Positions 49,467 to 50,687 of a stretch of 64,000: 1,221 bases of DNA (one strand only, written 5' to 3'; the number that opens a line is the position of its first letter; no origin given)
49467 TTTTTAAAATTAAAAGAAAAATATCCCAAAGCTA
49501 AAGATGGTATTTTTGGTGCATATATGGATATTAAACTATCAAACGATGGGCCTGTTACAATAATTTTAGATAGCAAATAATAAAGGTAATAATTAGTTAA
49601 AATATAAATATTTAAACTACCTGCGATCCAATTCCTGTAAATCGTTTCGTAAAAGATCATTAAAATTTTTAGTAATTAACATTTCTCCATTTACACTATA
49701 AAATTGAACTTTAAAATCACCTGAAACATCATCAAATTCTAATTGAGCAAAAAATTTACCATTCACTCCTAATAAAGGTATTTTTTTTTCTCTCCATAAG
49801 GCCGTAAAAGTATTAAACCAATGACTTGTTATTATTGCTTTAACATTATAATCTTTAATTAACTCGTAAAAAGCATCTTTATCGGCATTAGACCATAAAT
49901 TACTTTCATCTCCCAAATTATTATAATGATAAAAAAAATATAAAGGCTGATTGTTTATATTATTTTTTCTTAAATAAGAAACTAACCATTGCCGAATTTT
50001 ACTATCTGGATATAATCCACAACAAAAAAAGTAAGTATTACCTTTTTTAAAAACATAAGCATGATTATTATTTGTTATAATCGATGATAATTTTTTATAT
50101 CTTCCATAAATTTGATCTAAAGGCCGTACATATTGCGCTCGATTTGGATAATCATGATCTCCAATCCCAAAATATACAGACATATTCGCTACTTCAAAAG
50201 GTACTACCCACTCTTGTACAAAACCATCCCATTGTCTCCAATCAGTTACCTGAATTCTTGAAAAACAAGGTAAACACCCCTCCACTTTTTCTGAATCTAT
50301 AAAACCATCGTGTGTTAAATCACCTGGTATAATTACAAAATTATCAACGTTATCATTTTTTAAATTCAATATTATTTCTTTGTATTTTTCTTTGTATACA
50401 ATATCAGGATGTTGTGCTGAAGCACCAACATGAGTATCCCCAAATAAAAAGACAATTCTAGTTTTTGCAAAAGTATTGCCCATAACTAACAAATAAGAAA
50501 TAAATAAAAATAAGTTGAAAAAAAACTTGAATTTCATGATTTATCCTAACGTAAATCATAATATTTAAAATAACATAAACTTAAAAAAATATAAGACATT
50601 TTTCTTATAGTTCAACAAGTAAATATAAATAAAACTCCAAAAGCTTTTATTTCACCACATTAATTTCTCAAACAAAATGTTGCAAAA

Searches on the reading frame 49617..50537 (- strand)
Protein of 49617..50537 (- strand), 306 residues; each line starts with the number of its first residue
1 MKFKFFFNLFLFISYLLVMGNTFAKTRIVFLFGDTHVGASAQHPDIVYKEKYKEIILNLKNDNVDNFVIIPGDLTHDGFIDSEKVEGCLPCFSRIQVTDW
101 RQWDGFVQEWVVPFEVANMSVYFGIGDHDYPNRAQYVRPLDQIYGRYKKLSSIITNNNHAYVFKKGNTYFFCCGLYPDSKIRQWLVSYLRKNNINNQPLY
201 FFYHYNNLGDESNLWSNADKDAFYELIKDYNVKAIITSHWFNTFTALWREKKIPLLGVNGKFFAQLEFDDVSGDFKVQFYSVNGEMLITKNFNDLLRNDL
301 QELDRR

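Call 87: search_protein_families(library=pfam, proteins=[window:49617-50537:-], max_evalue=0.00001)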
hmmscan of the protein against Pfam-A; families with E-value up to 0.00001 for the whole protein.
window:49617-50537:- (306 aa): 1 family
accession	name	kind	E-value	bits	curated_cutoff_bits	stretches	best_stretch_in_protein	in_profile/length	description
PF00149.33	Metallophos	-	4.7e-07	30.9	21.5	1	30-240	4-188/191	Calcineurin-like phosphoesterase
